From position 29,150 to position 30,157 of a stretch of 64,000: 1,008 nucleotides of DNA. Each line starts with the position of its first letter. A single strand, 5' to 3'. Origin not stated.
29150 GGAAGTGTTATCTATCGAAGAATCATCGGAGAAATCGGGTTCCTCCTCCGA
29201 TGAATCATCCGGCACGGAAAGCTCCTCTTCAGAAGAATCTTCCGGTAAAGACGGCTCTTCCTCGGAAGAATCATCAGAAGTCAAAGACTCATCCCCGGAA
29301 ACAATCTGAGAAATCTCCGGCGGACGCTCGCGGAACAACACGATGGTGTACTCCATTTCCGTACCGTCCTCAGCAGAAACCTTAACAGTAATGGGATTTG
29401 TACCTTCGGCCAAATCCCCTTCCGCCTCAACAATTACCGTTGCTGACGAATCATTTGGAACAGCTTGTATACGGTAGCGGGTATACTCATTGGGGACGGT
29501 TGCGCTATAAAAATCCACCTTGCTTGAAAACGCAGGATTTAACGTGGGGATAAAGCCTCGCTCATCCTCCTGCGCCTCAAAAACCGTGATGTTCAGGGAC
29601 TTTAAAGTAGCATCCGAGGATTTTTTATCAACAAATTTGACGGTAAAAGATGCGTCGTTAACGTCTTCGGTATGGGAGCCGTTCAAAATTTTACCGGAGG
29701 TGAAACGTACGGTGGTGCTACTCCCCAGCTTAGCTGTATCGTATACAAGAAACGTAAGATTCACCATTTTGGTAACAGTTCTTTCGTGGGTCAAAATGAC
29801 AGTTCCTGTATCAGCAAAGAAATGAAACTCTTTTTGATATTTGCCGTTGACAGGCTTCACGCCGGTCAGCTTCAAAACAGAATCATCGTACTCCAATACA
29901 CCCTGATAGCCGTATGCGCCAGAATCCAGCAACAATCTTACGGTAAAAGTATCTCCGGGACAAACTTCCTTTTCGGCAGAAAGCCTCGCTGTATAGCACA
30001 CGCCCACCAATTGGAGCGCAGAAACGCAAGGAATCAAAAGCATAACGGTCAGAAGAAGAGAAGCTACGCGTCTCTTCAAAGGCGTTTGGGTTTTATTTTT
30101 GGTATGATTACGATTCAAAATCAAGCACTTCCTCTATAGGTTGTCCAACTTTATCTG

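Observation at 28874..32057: Two tandem paralogous cohesin-like/cadherin-like proteins anchored by their own TM helices, with no dockerin partner in the window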

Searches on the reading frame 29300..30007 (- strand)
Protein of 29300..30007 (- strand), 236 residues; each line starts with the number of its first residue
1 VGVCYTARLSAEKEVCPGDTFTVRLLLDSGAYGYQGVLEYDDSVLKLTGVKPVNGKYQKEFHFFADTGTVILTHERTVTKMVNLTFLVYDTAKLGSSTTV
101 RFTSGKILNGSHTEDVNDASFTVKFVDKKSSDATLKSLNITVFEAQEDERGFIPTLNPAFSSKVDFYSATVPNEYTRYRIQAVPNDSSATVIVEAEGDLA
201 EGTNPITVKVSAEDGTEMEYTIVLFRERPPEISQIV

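Call 20: find_homologous_proteins(query=window:29300-30007:-, max_evalue=0.001)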
Query window:29300-30007:- (236 aa): 9 proteins with E <= 0.001 among 259 candidates.
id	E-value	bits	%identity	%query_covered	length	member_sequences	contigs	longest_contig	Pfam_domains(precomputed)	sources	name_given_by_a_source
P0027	9.4e-108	377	73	100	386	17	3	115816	PF12733.14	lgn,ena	-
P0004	1.1e-92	328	63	100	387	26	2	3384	-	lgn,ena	-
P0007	4.3e-92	326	63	100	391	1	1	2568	PF12733.14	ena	-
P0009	7.2e-92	325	62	100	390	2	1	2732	PF12733.14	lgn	-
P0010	1.0e-90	321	61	100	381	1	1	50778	PF12733.14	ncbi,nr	ncbi:MAG: cadherin-like beta sandwich domain-containing protein [Clostridia bacterium]|nr:cadherin-l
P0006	1.0e-90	321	61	100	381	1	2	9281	PF12733.14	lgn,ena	-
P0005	1.1e-90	321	61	100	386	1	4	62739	PF12733.14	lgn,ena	-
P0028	7.4e-85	302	59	100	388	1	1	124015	PF12733.14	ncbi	-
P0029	1.1e-57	213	59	71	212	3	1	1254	-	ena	-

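Call 23: search_solved_structures(query=A1, max_evalue=1, show_alignments=2)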
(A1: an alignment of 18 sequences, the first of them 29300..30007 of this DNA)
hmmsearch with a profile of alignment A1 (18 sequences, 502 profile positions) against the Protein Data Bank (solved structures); distinct sequences matched with E-value up to 1: 10.
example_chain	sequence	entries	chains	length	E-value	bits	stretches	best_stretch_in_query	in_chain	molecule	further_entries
5nrm_A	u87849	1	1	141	0.00018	23.6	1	56-153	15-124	Endoglucanase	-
5nrk_A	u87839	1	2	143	0.00018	23.5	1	56-153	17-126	Endoglucanase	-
4uyp_A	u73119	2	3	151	0.11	14.4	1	64-148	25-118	Cellulosomal scaffoldin anchoring protein C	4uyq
8xz8_A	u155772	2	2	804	0.12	14.2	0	401-436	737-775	Angiotensin-converting enzyme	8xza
4ums_A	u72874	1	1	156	0.14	14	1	49-137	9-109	CELLULOSOMAL ANCHORING SCAFFOLDIN B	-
8xqj_A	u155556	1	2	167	0.19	13.6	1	8-69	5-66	JN241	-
8hnn_N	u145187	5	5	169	0.29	13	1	8-68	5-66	Nb6 | Nb6 nanobody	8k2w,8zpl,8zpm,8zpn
9lfa_C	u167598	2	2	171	0.29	13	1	8-68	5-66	Nanobody 6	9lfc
8y32_A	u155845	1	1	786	0.29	13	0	401-436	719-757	Angiotensin-converting enzyme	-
9kra_B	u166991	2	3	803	0.4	12.5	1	367-437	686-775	Angiotensin-converting enzyme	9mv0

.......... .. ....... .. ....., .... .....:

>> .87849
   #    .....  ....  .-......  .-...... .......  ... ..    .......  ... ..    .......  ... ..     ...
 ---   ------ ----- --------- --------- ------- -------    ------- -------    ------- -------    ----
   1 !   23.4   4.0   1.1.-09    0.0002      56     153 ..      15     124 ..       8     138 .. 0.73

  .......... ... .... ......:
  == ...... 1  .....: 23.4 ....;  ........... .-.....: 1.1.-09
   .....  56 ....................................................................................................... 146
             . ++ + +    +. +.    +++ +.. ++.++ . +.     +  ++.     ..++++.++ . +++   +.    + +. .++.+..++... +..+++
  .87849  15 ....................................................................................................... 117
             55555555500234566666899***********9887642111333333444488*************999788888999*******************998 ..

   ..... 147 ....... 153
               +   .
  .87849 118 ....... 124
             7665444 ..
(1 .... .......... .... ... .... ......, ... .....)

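Call 26: find_related_loci(query=A1, collection=genome_contigs, flank=10000)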
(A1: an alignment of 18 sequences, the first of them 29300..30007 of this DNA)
Query A1 (236 aa) in genome_contigs; peptide patterns used: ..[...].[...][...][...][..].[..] (x = any residue, [..] = any of these).
600 stretches matched a pattern (row limit reached: there are more); 280 encode a relative of the query (tblastn E <= 1e-3); the best 80 are kept; 79 distinct loci.
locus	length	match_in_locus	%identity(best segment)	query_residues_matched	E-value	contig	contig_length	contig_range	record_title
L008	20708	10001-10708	61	1-236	1e-98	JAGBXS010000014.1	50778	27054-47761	MAG: Clostridia bacterium isolate RGIG9542 Yak_Colon-2__c90151, whole genome shotgun sequence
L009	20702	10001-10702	60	3-236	4e-89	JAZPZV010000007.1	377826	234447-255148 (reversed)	MAG: Eubacteriales bacterium isolate T1900044644_TS20190110.MAGScoT_cleanbin_000020 SGB_1321_k141_1592133, whole genome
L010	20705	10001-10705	59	2-236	5e-93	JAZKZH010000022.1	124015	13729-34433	MAG: Eubacteriales bacterium isolate T1900045091_TC20190085.MAGScoT_cleanbin_000002 SGB_4702_k141_534495, whole genome s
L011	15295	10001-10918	30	9-231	3e-17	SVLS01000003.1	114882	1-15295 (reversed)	MAG: Oscillospiraceae bacterium isolate SIG493 NODE_3906_length_114882_cov_4.314339, whole genome shotgun sequence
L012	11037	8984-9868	30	18-230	7e-17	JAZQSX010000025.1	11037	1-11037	MAG: Acutalibacteraceae bacterium isolate T1900045195_TC20190191.MAGScoT_cleanbin_000002 SGB_5313_k141_2641679, whole ge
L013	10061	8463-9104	31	12-231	2e-16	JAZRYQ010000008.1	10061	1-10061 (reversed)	MAG: Candidatus Alloscillospira sp. isolate T1900044949_TA20190002.MAGScoT_cleanbin_000062 SGB_3550_k141_1829666, whole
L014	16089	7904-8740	43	129-228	7e-16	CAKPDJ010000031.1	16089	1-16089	MAG: uncultured Bacilli bacterium isolate REFINED_METABAT215_TOP10_CONTIGS_1500_ASSEMBLY_K77_MERGED__Hadza_PheChl_Fiber-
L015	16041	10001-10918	33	9-230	8e-16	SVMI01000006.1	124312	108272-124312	MAG: Oscillospiraceae bacterium isolate SIG509 NODE_3313_length_124312_cov_7.760084, whole genome shotgun sequence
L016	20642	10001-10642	31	9-230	1e-15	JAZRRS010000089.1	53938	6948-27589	MAG: Faecousia sp. isolate T1900045352_YK20190042.MAGScoT_cleanbin_000079 SGB_6764_k141_2982734, whole genome shotgun se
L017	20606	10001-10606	28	4-228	2e-15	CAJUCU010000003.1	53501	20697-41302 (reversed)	MAG TPA_asm: uncultured Bacilli bacterium isolate MGBC117562 genome assembly, contig: MGBC117562.3, whole genome shotgun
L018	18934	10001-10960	28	7-235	3e-15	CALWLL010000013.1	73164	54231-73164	MAG: uncultured Agathobacter sp. isolate E09__bin289 genome assembly, contig: E09__k127_2350058, whole genome shotgun se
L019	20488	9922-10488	31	14-224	3e-15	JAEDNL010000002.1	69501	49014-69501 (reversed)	MAG: Bacilli bacterium isolate MAG291 NODE_257_length_69501_cov_18.184157, whole genome shotgun sequence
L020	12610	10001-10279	39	129-232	7e-15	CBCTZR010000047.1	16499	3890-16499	MAG TPA_asm: uncultured Merdibacter sp. isolate SRR20550123_metabat2_41 genome assembly, contig: ERZ24911442.2556, whole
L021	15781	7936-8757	38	127-231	1e-14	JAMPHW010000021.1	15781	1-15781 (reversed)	MAG: Ruminococcus sp. isolate NALB_7961_7 Scaffold_#21__SCF_021___15781_bp, whole genome shotgun sequence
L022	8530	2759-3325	30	14-224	2e-14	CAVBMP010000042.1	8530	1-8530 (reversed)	Bacteroides helcogenes isolate SRR8978225_cleanbin_000006 genome assembly, contig: Spades_SRR8978225_contig_601, whole g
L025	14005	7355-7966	30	6-224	6e-14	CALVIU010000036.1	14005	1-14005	MAG: uncultured Bacilli bacterium isolate BRZ_PC__bin72 genome assembly, contig: BRZ_PC__NODE_6698_length_14005_cov_49.2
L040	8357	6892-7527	27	18-231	8e-13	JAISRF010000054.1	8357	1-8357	MAG: Oscillospiraceae bacterium isolate Kf353_bin46 k119_1445037, whole genome shotgun sequence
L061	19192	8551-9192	27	9-231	8e-11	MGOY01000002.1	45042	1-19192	MAG: Clostridiales bacterium GWF2_38_85 gwf2_scaffold_1012, whole genome shotgun sequence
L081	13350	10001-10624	27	9-229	5e-9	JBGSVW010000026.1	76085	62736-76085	MAG: Anaerovoracaceae bacterium isolate JTS-AC466 k141_4330852, whole genome shotgun sequence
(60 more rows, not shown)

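Call 28: predict_structure(alignment_id=A1)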
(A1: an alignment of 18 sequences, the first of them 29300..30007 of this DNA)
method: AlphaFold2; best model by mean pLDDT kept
length: 236 residues; sequences in the alignment: 18
mean_pLDDT: 92.2   pTM: 0.69
mean pLDDT of the five models: 92.2, 90.9, 90.4, 90.3, 88.6
residues with pLDDT >= 90: 203; 70-90: 22; 50-70: 9; < 50: 2
segments of 3 or more residues with pLDDT < 50: none
pLDDT, mean of each block of 10 residues (from residue 1): 80 94 95 96 96 92 95 94 96 95 93 92 94 96 79 94 96 93 95 93 96 95 91 58
secondary structure, 60 per line:
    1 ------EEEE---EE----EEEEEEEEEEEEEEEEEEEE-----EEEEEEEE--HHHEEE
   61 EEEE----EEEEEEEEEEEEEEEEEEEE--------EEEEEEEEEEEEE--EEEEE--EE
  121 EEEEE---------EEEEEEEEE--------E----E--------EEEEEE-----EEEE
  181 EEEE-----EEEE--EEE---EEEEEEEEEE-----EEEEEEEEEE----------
elements in order: E7-10 E20-39 E45-52 E58-64 E69-88 E97-109 E112-116 E119-125 E135-143 E166-171 E177-184 E190-193 E196-198 E202-211 E217-226

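Call 33: fold_search(model_id=the predicted structure, library=pdb)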
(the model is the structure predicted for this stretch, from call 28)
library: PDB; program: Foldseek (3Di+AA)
matches with E <= 10: 1970; with E <= 0.001: 46
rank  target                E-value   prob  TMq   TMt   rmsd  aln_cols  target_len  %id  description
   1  2w1n                  2.1e-09  1.00  0.43  0.44   9.9       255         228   11  cohesin and fibronectin type-III double module construct from the Clostridium perfringens glycoside hydrolase GH84C (released 2009-02-03)
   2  2vo8                  2.9e-07  1.00  0.44  0.74   3.7       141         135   17  Cohesin module from Clostridium perfringens ATCC13124 family 33 glycoside hydrolase. (released 2008-09-02)
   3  2jh2_A                5.6e-07  1.00  0.41  0.69   3.6       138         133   17  X-ray crystal structure of a cohesin-like module from Clostridium perfringens (released 2007-11-06)
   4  2jh2_C                1.3e-06  1.00  0.42  0.73   3.2       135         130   18  X-ray crystal structure of a cohesin-like module from Clostridium perfringens (released 2007-11-06)
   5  5nrm_A                2.8e-06  1.00  0.43  0.68   3.2       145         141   15  Crystal structure of the sixth cohesin from Acetivibrio cellulolyticus' scaffoldin B in complex with Cel5 dockerin S51 (released 2018-01-31)
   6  5lxv_C                4.7e-06  1.00  0.40  0.52   4.4       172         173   14  Crystal structure of Ruminococcus flavefaciens scaffoldin C cohesin in complex with a dockerin from an uncharacterized (released 2016-10-19)
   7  2jh2_B                5.4e-06  1.00  0.43  0.71   3.5       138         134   15  X-ray crystal structure of a cohesin-like module from Clostridium perfringens (released 2007-11-06)
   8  5lxv_A                6.0e-06  1.00  0.40  0.53   4.6       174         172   14  Crystal structure of Ruminococcus flavefaciens scaffoldin C cohesin in complex with a dockerin from an uncharacterized (released 2016-10-19)
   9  5nrk_A                7.0e-06  1.00  0.44  0.68   3.3       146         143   16  Crystal structure of the sixth cohesin from Acetivibrio cellulolyticus' scaffoldin B in complex with Cel5 dockerin S15 (released 2018-01-31)
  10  5n5p_A                7.0e-06  1.00  0.41  0.65   3.6       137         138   12  Crystal structure of Ruminococcus flavefaciens' type III complex containing the fifth cohesin from scaffoldin B and th (released 2018-02-28)
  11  8zdg_A                5.5e-05  1.00  0.34  0.12  12.6       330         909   10  Cryo-EM structure of the integrin avb3 with CWHM-12, conformation 1 (released 2025-10-22)
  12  6xi1_BBB              5.8e-05  0.99  0.22  0.14  12.9       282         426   11  Crystal structure of tetra-tandem repeat in extending RTX adhesin from Aeromonas hydrophila (released 2020-10-14)
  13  6xi1_AAA              1.1e-04  0.96  0.21  0.14  14.7       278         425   12  Crystal structure of tetra-tandem repeat in extending RTX adhesin from Aeromonas hydrophila (released 2020-10-14)
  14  7nit_A                1.3e-04  1.00  0.32  0.07  15.0       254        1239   11  X-ray structure of a multidomain BbgIII from Bifidobacterium bifidum (released 2021-12-22)
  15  4p2y_A                1.6e-04  1.00  0.24  0.21  13.6       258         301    9  Crystal structure of the human RAGE ectodomain (fragment VC1C2) in complex with mouse S100A6 (released 2015-03-11)
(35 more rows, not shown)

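Call 41: search_protein_families(library=pfam, proteins=[L009:9331-9891:+, L010:9331-9894:+], max_evalue=10)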
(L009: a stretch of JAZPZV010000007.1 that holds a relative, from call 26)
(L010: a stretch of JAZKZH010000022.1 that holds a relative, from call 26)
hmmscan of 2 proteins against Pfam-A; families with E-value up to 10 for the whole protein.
L009:9331-9891:+ (187 aa): 0 families

L010:9331-9894:+ (188 aa): 1 family
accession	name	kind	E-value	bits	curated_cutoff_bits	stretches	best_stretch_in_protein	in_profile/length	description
PF21314.2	TM_ErbB1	-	3.5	7.9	27.1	1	16-37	1-24/36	Epidermal growth factor receptor transmembrane-juxtamembrane segment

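Call 61: search_protein_families(library=pfam, proteins=[L025:5470-7260:+, L061:7386-8453:+, L018:6640-9897:+, L013:6262-8337:+, L040:5784-6743:+, L081:7792-9891:+, L016:3722-9889:+], max_evalue=0.001)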
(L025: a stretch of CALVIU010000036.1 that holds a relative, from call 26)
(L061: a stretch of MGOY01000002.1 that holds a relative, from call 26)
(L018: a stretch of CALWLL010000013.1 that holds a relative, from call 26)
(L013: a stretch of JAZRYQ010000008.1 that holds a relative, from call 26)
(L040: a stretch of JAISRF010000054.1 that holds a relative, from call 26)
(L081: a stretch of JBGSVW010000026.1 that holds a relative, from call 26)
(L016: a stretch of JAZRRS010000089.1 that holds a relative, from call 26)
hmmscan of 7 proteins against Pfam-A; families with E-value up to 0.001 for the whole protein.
L025:5470-7260:+ (597 aa): 2 families
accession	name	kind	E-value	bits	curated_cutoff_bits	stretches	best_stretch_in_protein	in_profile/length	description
PF00404.24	Dockerin_1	-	4.8e-12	46.3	22.9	1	534-590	1-57/57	Dockerin type I domain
PF08239.17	SH3_3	-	5.3e-08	33.4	27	1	37-97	4-53/54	Bacterial SH3 domain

L061:7386-8453:+ (356 aa): 6 families
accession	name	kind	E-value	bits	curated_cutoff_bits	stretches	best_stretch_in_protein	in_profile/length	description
PF00404.24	Dockerin_1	-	9e-14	51.9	22.9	1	291-345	2-56/57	Dockerin type I domain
PF00036.39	EF-hand_1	-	2.6e-06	27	25.4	0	324-341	8-25/29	EF hand domain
PF13499.12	EF-hand_7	-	1.6e-05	25.6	30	1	292-341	12-65/67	EF-hand domain pair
PF13833.12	EF-hand_8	-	0.00018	21.6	28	0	312-341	22-50/54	EF-hand domain pair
PF13202.12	EF-hand_5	-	0.00018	21.3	25.9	0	323-341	6-24/25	EF hand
PF13517.12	FG-GAP_3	-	0.00034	21.6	26.9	0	250-299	16-57/61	FG-GAP-like repeat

L018:6640-9897:+ (1086 aa): 6 families
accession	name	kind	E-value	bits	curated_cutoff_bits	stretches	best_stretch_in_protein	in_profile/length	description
PF00112.29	Peptidase_C1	-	7.5e-20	72.4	20.7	1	119-356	3-207/220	Papain family cysteine protease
PF18560.7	Lectin_like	-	1.5e-13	51.7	27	1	377-547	1-156/156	Lectin like domain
PF00404.24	Dockerin_1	-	7.8e-13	48.9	22.9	1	1020-1071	2-53/57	Dockerin type I domain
PF00036.39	EF-hand_1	-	3e-05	23.7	25.4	0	1053-1069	8-24/29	EF hand domain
PF13202.12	EF-hand_5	-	4.4e-05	23.2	25.9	0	1052-1067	6-21/25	EF hand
PF13499.12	EF-hand_7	-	0.00016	22.4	30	1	1021-1069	12-64/67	EF-hand domain pair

L013:6262-8337:+ (692 aa): 3 families
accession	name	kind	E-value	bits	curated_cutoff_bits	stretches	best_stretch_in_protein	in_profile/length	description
PF08239.17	SH3_3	-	6.7e-13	49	27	1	71-130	1-54/54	Bacterial SH3 domain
PF00404.24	Dockerin_1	-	2.2e-10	41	22.9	1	630-686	1-57/57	Dockerin type I domain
PF12733.13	Cadherin-like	-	8.8e-06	26.5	24.2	1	466-546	1-88/89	Cadherin-like beta sandwich domain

L040:5784-6743:+ (320 aa): 2 families
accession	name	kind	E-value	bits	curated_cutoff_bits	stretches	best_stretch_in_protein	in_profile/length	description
PF00404.24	Dockerin_1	-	1.6e-14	54.2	22.9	1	257-312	2-57/57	Dockerin type I domain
PF00036.39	EF-hand_1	-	0.00061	19.6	25.4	0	285-305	3-23/29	EF hand domain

L081:7792-9891:+ (700 aa): 2 families
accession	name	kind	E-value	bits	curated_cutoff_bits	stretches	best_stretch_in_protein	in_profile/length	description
PF01832.25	Glucosaminidase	-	1.7e-12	48.6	30.2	1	303-447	3-121/123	Mannosyl-glycoprotein endo-beta-N-acetylglucosaminidase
PF00404.24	Dockerin_1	-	1.3e-08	35.3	22.9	1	637-692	2-57/57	Dockerin type I domain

L016:3722-9889:+ (2056 aa): 7 families
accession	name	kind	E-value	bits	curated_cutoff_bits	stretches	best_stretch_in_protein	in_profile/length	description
PF13306.12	LRR_5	-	3.4e-230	751.4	27.7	8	356-485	2-126/127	BspA type Leucine rich repeat region (6 copies)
PF13855.12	LRR_8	-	8.8e-41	137.9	27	2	423-464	13-53/61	Leucine rich repeat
PF09479.16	Flg_new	-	7.3e-16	58.5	27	1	1660-1707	1-41/65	Listeria-Bacteroides repeat domain (List_Bact_rpt)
PF00404.24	Dockerin_1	-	1.4e-11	44.8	22.9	1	1943-1998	2-57/57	Dockerin type I domain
PF12799.13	LRR_4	-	3e-08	34.1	27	0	293-336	1-41/44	Leucine Rich repeats (2 copies)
PF07581.17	Glug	-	2.9e-05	24.6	20.5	0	1333-1353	1-22/28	The GLUG motif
PF23952.1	LRR_EndoS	-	0.00045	20.9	27.9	0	87-163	36-113/116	Endo-beta-N-acetylglucosaminidase EndoS LRR domain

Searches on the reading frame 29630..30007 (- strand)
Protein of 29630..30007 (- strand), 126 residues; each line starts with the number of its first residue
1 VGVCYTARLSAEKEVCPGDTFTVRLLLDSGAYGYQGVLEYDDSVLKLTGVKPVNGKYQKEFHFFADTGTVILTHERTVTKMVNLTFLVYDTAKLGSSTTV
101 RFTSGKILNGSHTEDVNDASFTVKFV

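Call 75: search_protein_families(library=pfam, proteins=[window:29630-30007:-], max_evalue=10)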
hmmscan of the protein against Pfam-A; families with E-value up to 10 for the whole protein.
window:29630-30007:- (126 aa): 1 family
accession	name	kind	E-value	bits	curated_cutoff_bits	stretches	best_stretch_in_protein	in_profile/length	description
PF00963.24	Cohesin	-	0.0002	22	24.1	1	16-118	11-130/139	Cohesin domain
